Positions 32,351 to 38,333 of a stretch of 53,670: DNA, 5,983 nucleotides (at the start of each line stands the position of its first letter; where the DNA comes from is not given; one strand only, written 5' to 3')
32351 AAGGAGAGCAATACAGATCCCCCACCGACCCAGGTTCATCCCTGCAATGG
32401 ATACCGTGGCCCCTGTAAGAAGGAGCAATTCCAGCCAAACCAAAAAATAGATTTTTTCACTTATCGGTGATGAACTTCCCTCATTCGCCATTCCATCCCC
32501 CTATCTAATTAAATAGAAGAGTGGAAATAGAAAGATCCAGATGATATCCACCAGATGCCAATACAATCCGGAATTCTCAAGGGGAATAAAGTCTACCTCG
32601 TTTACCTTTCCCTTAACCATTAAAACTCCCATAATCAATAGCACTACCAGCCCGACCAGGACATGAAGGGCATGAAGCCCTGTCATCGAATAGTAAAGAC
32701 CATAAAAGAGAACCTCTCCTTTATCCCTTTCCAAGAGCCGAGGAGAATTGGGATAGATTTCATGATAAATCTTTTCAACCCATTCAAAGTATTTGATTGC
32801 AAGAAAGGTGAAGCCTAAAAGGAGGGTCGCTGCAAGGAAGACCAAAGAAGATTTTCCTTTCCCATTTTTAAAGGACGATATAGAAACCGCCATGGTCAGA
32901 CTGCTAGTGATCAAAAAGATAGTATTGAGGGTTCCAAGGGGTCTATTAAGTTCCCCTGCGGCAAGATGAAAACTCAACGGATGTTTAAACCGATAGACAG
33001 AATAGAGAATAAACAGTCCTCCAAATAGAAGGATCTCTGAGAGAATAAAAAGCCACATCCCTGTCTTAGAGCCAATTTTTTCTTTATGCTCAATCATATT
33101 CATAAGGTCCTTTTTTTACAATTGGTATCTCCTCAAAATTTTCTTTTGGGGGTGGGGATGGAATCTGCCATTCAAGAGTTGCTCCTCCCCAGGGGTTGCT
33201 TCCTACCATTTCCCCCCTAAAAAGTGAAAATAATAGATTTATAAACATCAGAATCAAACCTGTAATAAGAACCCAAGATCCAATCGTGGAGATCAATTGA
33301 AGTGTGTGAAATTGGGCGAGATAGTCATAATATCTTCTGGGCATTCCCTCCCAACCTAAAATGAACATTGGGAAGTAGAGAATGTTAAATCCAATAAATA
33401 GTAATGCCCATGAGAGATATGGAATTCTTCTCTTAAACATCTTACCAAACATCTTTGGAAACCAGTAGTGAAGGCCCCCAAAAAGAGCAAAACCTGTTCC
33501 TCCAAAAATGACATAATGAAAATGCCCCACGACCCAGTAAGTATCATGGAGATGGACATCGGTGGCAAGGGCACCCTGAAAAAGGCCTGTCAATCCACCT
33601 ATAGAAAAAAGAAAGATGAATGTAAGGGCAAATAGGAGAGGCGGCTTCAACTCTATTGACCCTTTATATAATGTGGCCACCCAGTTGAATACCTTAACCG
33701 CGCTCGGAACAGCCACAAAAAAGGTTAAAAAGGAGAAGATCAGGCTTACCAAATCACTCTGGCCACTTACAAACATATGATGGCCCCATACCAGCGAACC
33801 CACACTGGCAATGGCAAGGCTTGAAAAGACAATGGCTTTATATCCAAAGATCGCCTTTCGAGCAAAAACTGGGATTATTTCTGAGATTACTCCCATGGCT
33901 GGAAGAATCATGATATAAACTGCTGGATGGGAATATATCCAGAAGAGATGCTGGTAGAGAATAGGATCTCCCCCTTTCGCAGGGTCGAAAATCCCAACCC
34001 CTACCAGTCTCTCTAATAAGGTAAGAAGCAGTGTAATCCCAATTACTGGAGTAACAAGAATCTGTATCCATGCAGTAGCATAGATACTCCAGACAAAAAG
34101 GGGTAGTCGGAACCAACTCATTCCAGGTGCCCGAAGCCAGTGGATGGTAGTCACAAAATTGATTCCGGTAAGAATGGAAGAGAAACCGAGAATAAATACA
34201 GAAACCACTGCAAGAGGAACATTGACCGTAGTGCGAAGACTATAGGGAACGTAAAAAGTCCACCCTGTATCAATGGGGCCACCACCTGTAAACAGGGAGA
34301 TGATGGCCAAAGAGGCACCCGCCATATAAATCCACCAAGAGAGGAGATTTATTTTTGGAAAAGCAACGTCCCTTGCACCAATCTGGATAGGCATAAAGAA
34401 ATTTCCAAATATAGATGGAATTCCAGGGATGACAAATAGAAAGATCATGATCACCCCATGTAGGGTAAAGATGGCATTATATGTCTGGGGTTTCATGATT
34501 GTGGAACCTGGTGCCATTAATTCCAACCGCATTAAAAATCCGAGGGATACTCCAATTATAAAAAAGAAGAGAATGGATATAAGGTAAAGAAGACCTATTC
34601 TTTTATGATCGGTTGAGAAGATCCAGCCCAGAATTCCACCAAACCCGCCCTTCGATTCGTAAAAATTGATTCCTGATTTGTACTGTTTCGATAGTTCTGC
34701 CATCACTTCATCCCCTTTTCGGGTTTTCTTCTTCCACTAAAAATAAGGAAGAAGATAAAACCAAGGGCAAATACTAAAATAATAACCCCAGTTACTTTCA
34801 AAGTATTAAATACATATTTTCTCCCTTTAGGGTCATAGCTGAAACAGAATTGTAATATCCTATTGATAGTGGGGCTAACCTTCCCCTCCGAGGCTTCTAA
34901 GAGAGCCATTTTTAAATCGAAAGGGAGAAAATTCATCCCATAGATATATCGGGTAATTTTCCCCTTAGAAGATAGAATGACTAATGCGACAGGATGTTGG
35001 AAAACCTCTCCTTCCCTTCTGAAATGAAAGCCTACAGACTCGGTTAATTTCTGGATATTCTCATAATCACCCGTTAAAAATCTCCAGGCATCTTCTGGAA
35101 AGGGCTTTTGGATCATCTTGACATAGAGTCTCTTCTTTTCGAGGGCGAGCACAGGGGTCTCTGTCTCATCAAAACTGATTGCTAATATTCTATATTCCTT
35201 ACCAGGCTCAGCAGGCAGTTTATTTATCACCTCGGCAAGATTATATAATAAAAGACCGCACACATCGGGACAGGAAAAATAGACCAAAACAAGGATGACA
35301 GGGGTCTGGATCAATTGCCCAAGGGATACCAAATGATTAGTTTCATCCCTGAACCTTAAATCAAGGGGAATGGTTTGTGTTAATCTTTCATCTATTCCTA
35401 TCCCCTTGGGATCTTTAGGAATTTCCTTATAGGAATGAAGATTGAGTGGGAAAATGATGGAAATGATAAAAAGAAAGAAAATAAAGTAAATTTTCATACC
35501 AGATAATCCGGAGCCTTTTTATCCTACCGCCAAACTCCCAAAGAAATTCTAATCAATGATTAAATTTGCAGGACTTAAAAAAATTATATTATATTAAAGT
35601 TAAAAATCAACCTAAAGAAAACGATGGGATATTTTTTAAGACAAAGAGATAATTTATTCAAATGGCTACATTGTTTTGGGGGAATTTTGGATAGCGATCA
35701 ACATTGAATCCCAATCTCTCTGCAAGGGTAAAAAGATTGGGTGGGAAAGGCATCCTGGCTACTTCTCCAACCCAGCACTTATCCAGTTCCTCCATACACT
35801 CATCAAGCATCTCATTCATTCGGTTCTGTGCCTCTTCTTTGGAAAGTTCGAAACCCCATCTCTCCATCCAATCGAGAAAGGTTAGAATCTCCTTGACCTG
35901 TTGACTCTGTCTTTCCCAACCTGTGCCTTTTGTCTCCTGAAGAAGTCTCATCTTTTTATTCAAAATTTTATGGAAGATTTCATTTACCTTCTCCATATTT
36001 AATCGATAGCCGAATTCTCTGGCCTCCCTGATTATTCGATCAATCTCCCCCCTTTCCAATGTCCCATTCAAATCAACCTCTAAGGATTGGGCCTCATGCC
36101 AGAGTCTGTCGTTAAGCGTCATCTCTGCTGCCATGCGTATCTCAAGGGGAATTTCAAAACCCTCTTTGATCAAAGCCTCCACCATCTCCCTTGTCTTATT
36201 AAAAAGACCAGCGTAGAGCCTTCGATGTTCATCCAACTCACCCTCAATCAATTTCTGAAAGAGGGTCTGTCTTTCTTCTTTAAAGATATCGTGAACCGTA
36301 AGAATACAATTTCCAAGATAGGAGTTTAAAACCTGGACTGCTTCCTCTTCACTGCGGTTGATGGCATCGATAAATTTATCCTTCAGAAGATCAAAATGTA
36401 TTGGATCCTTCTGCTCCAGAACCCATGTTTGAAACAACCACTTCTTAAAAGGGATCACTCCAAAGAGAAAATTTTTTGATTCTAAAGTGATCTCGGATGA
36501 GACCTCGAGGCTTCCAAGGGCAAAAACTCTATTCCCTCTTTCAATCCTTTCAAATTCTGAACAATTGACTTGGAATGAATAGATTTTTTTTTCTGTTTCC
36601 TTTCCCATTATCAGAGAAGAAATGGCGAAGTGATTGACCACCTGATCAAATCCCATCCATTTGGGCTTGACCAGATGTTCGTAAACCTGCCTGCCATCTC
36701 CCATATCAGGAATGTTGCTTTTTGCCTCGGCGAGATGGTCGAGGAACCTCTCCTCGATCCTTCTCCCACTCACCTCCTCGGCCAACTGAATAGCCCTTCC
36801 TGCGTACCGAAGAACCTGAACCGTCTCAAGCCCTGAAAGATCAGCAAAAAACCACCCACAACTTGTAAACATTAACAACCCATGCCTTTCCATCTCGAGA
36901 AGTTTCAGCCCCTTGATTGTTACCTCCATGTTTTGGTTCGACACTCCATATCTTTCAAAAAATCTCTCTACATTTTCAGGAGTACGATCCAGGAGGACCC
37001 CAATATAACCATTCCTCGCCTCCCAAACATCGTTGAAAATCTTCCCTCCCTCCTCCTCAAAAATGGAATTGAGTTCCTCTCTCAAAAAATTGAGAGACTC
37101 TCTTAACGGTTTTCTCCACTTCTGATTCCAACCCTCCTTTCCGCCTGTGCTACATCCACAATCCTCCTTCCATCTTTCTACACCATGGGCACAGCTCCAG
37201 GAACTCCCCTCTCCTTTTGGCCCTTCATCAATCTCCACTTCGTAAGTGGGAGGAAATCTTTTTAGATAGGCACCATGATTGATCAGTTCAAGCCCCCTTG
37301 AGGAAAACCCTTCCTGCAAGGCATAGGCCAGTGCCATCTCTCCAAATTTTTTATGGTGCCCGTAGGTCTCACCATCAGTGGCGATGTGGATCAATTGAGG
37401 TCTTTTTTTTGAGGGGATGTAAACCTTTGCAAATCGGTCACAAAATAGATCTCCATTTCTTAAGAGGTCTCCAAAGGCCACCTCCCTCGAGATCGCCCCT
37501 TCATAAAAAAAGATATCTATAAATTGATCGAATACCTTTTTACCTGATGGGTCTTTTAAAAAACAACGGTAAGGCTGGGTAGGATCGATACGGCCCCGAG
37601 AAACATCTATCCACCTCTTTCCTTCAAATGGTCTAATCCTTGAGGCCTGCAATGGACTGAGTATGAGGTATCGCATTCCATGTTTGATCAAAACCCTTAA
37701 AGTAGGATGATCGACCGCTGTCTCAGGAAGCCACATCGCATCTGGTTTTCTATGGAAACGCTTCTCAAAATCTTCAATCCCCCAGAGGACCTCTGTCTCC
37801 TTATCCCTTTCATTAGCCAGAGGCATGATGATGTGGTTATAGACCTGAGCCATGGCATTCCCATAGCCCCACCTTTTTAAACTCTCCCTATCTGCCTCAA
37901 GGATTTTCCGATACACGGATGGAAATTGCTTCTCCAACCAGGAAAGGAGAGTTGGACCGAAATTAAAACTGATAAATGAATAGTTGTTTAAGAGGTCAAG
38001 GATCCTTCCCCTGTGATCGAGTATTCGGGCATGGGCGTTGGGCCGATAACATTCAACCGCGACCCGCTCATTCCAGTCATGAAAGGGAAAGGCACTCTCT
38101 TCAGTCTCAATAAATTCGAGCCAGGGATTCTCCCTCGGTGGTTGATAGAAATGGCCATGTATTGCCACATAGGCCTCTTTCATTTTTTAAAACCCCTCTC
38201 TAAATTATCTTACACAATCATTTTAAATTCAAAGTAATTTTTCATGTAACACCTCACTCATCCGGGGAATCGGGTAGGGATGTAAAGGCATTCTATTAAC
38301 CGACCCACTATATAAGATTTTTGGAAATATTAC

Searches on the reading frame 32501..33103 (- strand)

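Call 5: search_protein_families(library=pfam, proteins=[window:32501-33103:-], max_evalue=0.00001)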
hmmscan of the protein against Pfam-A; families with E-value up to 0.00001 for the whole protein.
window:32501-33103:- (200 aa): 1 family
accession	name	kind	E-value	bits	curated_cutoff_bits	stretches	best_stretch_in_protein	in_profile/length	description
PF00510.24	COX3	-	8.9e-18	65.5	23.8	1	10-197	74-254/258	Cytochrome c oxidase subunit III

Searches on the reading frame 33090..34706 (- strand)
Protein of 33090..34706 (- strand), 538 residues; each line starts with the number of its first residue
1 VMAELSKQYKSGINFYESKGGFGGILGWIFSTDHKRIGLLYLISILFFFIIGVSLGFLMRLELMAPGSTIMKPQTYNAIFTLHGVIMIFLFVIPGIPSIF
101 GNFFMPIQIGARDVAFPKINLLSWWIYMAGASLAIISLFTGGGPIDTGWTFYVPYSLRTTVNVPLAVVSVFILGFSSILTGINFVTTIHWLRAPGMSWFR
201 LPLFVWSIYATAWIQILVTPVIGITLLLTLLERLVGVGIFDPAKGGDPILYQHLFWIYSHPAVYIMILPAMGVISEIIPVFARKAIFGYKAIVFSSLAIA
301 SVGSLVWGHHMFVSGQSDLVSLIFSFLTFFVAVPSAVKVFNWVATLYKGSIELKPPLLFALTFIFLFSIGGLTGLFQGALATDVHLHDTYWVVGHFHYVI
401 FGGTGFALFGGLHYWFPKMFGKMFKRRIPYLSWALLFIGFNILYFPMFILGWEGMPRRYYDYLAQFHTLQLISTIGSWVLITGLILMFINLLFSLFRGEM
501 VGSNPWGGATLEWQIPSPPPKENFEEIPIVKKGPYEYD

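Call 5: search_protein_families(library=pfam, proteins=[window:33090-34706:-], max_evalue=0.00001)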
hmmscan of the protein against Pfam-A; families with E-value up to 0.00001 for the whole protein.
window:33090-34706:- (538 aa): 1 family
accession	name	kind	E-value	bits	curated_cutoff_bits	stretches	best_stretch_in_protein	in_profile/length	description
PF00115.25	COX1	-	2.8e-153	511.3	34.8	1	36-479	1-436/436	Cytochrome C and Quinol oxidase polypeptide I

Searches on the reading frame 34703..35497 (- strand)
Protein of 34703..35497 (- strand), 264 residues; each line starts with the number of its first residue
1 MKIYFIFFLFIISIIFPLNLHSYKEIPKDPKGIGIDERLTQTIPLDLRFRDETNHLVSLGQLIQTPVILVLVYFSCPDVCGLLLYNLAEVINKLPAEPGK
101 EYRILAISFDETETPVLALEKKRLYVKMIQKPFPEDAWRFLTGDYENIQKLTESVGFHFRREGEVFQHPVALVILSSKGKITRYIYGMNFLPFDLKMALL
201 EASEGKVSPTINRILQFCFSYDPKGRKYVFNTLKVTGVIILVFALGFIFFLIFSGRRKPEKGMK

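Call 5: search_protein_families(library=pfam, proteins=[window:34703-35497:-], max_evalue=0.00001)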
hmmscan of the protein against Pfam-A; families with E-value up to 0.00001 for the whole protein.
window:34703-35497:- (264 aa): 1 family
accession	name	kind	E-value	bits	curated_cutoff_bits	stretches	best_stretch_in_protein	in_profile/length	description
PF02630.20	SCO1-SenC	-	1.8e-07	31.7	22.8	1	49-163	6-111/134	SCO1/SenC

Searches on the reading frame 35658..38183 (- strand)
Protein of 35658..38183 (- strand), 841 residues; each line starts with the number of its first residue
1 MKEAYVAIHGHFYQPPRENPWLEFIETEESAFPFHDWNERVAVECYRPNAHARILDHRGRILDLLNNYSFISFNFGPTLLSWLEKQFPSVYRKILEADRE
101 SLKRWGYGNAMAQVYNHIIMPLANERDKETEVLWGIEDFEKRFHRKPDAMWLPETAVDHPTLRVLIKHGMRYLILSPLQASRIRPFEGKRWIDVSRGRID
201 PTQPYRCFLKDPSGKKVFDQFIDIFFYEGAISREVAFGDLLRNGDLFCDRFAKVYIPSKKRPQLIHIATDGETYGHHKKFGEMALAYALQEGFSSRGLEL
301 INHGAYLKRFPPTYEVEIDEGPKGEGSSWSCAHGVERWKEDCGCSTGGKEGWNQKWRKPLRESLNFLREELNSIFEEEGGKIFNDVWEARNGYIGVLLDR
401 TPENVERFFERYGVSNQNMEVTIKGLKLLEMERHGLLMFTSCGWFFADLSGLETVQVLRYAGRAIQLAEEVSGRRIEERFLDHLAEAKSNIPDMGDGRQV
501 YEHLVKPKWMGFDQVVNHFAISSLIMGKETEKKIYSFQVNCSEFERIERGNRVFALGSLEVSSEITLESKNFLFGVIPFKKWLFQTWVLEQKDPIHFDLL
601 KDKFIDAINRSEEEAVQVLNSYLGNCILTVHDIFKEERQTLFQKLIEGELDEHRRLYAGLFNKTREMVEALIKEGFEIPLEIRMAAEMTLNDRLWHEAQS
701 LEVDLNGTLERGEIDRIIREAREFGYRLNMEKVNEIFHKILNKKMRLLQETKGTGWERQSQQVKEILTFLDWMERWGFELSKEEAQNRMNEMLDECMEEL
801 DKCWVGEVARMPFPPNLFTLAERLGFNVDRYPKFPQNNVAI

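Call 4: search_protein_families(library=pfam, proteins=[window:35658-38183:-])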
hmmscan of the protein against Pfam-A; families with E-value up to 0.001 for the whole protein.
window:35658-38183:- (841 aa): 2 families
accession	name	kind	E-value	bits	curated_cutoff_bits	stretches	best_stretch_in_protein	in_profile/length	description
PF12055.13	DUF3536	-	4.7e-97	325.2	25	1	352-634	1-284/284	Domain of unknown function (DUF3536)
PF03065.20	Glyco_hydro_57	-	5.7e-18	65.7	21.2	1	40-318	42-290/291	Glycosyl hydrolase family 57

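Call 6: search_protein_families(library=ncbifam, proteins=[window:35658-38183:-], max_evalue=0.00001)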
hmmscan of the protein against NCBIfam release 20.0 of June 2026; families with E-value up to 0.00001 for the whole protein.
window:35658-38183:- (841 aa): 0 families
